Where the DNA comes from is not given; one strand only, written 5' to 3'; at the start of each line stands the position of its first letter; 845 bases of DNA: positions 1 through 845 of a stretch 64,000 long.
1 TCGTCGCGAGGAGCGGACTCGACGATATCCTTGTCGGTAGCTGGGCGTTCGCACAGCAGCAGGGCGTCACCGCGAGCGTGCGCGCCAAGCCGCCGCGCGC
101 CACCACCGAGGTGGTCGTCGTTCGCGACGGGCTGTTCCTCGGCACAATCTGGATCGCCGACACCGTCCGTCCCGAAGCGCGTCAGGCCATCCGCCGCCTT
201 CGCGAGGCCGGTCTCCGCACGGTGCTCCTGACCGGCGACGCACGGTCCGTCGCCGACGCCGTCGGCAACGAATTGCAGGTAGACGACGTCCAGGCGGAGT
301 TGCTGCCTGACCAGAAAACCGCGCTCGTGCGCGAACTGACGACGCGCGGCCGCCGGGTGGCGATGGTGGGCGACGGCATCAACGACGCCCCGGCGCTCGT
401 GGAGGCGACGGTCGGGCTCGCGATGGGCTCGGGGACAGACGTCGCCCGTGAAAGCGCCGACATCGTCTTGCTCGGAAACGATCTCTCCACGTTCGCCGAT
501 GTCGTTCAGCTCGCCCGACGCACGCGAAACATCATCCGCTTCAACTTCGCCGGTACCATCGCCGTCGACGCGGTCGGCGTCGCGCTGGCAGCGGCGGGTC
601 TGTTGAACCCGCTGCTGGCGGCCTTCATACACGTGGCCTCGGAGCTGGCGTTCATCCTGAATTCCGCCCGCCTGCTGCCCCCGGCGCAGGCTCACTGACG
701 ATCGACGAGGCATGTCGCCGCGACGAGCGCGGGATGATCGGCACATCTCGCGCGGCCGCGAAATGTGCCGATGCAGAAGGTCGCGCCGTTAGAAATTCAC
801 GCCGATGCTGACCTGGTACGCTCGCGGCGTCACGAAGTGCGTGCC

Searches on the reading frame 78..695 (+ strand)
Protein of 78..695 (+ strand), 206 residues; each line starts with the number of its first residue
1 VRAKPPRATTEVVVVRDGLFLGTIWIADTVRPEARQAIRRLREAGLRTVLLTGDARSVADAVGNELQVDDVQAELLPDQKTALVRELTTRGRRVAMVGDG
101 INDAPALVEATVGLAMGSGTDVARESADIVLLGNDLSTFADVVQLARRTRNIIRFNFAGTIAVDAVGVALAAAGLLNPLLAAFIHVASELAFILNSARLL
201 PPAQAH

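Call 105: search_protein_families(library=padloc, alignment_id=A5, max_evalue=0.000001)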
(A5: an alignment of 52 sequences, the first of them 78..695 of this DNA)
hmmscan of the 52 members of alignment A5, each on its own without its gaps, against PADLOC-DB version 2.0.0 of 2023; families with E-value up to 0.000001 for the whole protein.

A. member 1, window:78-695:+ (206 aa): 0 families

B. families by the number of members that match (of 52 scanned): 3 families
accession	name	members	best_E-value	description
PDLC01097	C3a214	1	4.7e-24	GlgB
PDLC01991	CARF_m8--CARF_LolE_TM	1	2.4e-11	-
PDLC01990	CARF_m8--CARF_Beta-galactosidase_LolE_TM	1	1.3e-09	-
